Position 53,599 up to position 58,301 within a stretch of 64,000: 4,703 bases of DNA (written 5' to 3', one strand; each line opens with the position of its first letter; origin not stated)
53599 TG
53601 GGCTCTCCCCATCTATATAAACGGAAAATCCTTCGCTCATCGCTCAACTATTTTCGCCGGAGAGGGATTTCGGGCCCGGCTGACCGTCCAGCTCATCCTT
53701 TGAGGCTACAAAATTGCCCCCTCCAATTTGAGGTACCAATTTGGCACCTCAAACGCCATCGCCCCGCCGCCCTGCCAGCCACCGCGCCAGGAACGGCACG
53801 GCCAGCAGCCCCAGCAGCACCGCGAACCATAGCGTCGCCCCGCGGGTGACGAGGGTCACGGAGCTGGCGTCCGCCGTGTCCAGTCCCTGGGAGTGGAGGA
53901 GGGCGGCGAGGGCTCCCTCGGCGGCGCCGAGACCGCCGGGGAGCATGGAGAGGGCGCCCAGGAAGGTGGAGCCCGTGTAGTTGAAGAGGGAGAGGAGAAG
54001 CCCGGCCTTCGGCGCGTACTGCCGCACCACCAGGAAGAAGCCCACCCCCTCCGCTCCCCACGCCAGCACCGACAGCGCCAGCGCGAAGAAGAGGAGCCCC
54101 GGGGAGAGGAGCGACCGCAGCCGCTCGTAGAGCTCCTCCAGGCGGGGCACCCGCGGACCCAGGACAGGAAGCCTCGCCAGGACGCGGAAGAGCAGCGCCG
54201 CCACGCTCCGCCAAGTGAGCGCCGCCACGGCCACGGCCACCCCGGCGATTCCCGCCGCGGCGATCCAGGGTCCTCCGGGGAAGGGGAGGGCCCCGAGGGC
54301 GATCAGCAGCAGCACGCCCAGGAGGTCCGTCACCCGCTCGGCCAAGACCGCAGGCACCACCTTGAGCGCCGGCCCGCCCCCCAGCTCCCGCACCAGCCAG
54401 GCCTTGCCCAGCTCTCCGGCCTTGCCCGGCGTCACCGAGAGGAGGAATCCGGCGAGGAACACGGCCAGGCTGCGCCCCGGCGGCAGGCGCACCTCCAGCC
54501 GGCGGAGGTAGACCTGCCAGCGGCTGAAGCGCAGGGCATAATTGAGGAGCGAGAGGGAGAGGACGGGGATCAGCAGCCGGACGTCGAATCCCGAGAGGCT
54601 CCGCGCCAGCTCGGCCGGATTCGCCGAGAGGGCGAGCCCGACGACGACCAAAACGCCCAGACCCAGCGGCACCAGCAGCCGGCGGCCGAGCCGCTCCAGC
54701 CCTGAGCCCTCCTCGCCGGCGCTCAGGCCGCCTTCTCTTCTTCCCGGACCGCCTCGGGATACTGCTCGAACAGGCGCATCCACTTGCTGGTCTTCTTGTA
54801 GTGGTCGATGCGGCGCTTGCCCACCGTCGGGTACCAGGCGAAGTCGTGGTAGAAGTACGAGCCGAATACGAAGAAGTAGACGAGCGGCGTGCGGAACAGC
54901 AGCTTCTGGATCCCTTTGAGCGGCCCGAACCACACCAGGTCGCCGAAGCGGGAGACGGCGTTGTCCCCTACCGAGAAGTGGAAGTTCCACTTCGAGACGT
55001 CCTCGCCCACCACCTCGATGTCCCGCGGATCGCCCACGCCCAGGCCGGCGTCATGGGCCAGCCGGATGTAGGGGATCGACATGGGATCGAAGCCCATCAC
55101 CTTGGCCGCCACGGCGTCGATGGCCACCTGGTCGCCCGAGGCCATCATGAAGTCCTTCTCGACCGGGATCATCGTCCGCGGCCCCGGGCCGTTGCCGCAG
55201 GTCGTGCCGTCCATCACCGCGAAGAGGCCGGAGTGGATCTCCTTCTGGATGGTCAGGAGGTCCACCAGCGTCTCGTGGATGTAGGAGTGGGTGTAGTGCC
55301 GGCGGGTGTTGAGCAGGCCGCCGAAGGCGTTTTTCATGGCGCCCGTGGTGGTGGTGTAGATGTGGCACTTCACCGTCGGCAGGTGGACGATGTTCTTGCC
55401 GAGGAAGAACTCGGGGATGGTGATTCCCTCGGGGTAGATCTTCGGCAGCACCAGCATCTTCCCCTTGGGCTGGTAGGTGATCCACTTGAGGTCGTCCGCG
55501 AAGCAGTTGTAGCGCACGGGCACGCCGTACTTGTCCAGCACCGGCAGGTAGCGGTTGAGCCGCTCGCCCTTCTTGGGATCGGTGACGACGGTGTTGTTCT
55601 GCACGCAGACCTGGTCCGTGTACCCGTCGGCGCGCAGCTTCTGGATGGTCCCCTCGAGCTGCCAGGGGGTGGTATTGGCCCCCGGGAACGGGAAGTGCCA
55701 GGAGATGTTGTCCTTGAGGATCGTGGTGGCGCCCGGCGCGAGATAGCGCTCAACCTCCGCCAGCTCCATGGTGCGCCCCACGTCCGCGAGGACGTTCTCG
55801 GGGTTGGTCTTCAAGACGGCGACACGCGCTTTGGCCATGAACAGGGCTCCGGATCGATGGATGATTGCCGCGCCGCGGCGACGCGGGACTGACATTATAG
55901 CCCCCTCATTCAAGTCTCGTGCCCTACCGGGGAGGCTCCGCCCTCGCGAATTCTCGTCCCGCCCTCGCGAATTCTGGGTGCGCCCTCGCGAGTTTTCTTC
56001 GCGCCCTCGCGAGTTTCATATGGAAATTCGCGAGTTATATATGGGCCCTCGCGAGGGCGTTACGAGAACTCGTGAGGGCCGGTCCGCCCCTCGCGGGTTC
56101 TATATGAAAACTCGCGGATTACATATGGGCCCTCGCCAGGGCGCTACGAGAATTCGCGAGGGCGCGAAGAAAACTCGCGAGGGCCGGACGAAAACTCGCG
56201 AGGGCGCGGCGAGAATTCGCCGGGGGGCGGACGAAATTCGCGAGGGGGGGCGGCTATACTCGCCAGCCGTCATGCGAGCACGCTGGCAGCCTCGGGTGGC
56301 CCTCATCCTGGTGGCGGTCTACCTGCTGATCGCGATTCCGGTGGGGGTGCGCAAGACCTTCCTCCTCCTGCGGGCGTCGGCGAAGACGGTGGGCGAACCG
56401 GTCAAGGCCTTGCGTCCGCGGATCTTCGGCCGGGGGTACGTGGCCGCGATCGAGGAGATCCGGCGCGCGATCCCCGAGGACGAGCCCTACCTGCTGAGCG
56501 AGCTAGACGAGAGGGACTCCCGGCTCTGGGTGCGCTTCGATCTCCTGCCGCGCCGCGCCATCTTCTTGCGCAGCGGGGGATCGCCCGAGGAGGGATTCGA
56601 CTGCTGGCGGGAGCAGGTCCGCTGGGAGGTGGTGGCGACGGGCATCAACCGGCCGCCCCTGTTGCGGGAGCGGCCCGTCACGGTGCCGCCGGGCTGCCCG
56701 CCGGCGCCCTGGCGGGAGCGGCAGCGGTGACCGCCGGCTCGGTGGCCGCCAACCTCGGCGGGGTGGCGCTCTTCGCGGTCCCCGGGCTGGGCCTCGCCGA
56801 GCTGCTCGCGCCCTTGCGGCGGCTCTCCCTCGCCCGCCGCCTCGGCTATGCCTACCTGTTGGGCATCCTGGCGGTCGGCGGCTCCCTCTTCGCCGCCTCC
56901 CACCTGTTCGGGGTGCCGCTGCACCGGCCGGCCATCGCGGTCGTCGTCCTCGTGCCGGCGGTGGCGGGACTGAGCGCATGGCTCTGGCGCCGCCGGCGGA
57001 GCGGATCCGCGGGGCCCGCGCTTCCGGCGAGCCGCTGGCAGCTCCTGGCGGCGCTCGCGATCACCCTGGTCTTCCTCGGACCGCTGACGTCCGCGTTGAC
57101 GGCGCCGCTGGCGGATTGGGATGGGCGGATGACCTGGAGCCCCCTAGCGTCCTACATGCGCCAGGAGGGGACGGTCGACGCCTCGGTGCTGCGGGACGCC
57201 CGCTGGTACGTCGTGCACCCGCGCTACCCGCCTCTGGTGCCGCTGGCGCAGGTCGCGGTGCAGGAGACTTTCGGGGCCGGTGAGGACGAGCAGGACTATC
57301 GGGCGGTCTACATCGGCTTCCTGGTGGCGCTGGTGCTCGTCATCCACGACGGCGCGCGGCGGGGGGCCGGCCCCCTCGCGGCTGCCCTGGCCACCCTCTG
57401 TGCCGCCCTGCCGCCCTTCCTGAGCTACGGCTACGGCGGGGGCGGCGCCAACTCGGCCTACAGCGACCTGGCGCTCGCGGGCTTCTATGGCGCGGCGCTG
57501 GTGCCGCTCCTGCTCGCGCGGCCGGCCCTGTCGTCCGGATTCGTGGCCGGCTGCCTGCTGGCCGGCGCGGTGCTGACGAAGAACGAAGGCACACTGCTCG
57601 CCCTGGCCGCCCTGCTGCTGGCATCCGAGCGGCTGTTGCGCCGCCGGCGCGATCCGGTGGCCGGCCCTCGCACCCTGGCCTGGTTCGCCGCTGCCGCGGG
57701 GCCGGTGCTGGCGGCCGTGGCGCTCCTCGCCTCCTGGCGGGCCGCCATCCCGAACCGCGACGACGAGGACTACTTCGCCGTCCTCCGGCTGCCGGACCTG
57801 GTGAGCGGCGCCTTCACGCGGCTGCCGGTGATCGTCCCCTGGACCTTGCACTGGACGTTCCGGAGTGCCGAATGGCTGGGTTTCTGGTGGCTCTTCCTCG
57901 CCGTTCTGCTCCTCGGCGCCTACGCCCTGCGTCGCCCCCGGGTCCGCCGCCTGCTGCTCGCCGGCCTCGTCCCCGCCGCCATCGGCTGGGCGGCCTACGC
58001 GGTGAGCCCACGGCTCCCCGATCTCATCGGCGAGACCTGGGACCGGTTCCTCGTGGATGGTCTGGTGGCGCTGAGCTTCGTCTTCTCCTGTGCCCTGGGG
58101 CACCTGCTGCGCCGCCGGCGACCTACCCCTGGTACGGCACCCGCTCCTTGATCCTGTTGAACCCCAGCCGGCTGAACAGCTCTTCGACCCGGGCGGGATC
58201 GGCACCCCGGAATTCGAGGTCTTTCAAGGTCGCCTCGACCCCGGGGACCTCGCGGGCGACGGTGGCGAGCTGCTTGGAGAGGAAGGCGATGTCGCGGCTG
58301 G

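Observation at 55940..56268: Sixteen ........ palindromes phased at exactly 21 bp, with opposite half-site polarity at the two ends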

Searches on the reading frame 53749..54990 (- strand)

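Call 8: search_protein_families(library=pfam, proteins=[window:53749-54990:-], max_evalue=0.01)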
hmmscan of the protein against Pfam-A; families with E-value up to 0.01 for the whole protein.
window:53749-54990:- (413 aa): 1 family
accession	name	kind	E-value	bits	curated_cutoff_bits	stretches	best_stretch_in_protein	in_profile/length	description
PF03706.18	LPG_synthase_TM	-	4.5e-46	158.1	33.4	1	111-394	3-302/302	Lysylphosphatidylglycerol synthase TM region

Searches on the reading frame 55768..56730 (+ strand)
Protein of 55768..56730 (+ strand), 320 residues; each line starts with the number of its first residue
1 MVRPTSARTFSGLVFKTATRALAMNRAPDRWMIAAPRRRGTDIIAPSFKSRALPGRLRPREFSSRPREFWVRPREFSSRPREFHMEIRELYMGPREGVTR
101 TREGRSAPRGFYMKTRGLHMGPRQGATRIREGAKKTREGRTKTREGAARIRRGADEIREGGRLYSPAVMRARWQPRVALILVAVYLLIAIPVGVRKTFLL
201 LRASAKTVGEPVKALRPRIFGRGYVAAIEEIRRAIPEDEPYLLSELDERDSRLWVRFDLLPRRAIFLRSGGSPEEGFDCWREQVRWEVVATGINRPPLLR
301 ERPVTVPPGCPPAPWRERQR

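Call 8: search_protein_families(library=pfam, proteins=[window:55768-56730:+], max_evalue=0.01)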
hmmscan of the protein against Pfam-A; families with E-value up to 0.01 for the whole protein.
window:55768-56730:+ (320 aa): 0 families

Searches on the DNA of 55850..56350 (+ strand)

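Call 57: search_rna_families(source=window, start=55850, end=56350, threshold=evalue, max_evalue=1)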
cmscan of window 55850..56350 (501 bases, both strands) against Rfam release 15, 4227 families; matches with E-value up to 1: 3.
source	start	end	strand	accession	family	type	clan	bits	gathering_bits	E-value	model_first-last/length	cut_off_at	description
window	55917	56167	+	RF01854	Bacteria_large_SRP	Gene;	CL00003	35.3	60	0.0009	1-256/256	no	Bacterial large signal recognition particle RNA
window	56006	56084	+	RF02790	sodF_sRNA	Gene; sRNA;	-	21.7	46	0.4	1-90/90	no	sodF sRNA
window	55988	56075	+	RF00910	mir-873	Gene; miRNA;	-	18.3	95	0.32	1-77/77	no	mir-873 microRNA precursor family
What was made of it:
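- On Known RNA families (Rfam 15): The only E-value hit is a sub-threshold long-hairpin look-alike, SRP at 35 bits against a threshold of 60 (call 57).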

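Call 58: search_dna_similar(query=window:55930-56260:+, collection=plasmids, mode=distant, max_rows=8)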
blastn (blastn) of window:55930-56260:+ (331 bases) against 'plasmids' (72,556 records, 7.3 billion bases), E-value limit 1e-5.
No match.

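Call 59: search_dna_similar(query=window:55930-56260:+, collection=phages, mode=distant, max_rows=8)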
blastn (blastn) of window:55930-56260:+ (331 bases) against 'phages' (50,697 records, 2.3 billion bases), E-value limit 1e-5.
No match.
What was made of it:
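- On Iteron origin or parC/sopC-type centromere: There are no plasmid or phage matches (calls 58, 59).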

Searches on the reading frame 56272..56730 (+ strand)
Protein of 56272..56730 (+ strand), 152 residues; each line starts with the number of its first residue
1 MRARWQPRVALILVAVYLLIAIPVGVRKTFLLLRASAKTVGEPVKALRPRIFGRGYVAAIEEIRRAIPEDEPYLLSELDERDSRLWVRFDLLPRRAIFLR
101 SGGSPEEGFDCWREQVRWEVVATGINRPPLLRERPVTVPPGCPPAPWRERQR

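Call 8: search_protein_families(library=pfam, proteins=[window:56272-56730:+], max_evalue=0.01)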
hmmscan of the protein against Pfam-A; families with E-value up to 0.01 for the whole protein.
window:56272-56730:+ (152 aa): 0 families

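Call 39: find_homologous_proteins(query=window:56272-56730:+)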
Query window:56272-56730:+ (152 aa): 103 proteins with E <= 0.001 among 209 candidates.
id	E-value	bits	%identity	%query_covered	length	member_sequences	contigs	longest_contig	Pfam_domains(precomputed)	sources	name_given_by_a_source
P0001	3.8e-88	312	93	100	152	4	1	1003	-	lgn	-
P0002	1.7e-71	257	77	100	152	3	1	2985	-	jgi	jgi:hypothetical protein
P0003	1.4e-69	251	77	100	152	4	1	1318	-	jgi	jgi:hypothetical protein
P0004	9.1e-67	242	74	100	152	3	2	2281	-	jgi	jgi:hypothetical protein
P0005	1.2e-66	242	72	100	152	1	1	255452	-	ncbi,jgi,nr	ncbi:MAG: hypothetical protein QOF89_1869 [Acidobacteriota bacterium]|jgi:hypothetical protein|nr:hy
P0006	2.3e-64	234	72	100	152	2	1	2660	-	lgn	-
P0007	2.2e-63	231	71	100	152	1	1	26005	-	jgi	jgi:hypothetical protein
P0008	2.2e-63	231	72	100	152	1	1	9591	-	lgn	-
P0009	7.7e-63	229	70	100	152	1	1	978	-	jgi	jgi:hypothetical protein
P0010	2.2e-62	228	70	98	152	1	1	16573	-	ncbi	ncbi:MAG: hypothetical protein WAM82_14280 [Thermoanaerobaculia bacterium]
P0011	2.0e-61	225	72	86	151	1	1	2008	-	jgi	jgi:hypothetical protein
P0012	3.0e-61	224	68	100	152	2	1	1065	-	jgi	jgi:hypothetical protein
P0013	1.4e-60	222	69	88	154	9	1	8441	-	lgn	-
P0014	2.5e-60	221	70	100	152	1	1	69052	-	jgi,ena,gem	-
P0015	5.4e-60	220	70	100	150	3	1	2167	-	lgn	-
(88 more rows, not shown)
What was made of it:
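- The 103 homologues are about 152 aa, most aligning end to end, and start at the equivalent of 56272 (call 39).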

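Call 40: find_encoding_contigs(protein=P0001, flank=3000, max_places=4)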
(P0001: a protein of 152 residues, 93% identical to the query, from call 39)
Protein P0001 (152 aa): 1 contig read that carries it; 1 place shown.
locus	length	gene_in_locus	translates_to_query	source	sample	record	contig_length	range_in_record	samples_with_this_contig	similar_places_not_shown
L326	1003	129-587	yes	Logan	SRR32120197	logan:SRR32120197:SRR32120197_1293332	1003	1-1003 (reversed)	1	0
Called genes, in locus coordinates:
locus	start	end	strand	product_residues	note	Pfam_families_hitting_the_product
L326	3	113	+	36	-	?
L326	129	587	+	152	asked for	-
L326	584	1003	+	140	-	?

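Call 41: find_encoding_contigs(protein=P0002, flank=3000, max_places=4)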
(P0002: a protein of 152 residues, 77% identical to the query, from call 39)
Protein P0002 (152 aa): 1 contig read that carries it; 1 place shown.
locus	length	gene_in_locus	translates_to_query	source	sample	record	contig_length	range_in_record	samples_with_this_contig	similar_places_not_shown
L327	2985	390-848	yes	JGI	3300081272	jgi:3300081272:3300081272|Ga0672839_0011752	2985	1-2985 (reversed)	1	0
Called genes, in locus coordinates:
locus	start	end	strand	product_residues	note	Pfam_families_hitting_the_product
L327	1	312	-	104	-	?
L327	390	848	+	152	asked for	-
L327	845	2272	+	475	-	-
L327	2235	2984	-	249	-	?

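Call 42: find_encoding_contigs(protein=P0005, flank=3000, max_places=4)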
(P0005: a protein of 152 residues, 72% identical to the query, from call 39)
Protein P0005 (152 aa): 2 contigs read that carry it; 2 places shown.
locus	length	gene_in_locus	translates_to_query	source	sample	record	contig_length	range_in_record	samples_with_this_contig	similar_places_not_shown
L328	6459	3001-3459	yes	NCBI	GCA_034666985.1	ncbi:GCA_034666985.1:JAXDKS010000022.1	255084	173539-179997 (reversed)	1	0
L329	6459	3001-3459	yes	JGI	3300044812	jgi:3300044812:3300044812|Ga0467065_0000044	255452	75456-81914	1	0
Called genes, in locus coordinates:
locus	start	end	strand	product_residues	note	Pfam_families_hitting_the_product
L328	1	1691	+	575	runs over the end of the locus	PF15902:Sortilin-Vps10 (faint)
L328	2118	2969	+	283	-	-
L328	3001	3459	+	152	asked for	-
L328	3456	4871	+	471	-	-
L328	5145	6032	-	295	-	PF02739:5_3_exonuc_N, PF01367:5_3_exonuc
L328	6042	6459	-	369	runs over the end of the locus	PF00155:Aminotran_1_2 (weak), PF01041:DegT_DnrJ_EryC1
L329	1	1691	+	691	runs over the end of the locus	PF15902:Sortilin-Vps10 (faint)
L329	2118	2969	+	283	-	-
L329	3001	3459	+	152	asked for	-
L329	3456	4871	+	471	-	-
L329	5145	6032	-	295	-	PF02739:5_3_exonuc_N, PF01367:5_3_exonuc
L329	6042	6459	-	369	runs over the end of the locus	PF00155:Aminotran_1_2 (weak), PF01041:DegT_DnrJ_EryC1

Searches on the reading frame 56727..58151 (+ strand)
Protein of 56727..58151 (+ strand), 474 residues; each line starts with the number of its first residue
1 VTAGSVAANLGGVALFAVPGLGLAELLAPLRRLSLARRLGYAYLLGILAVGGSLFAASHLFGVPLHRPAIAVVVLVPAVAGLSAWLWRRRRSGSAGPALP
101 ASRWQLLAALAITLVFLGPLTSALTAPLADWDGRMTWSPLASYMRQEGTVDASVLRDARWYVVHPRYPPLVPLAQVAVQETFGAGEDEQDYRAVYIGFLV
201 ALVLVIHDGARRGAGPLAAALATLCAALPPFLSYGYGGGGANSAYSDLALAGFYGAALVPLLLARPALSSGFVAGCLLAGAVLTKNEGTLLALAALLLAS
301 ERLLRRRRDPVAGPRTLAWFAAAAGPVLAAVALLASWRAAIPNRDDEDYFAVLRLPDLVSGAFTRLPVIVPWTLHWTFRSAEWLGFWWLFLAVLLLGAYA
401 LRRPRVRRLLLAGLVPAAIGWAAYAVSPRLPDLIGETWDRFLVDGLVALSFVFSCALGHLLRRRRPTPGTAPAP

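Call 8: search_protein_families(library=pfam, proteins=[window:56727-58151:+], max_evalue=0.01)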
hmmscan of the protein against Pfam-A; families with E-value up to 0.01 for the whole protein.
window:56727-58151:+ (474 aa): 0 families

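Call 20: find_encoding_contigs(protein=window:56727-58151:+, flank=3000, max_places=10)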
Protein window:56727-58151:+ (474 aa): no gene with exactly this product is on record in the collection.
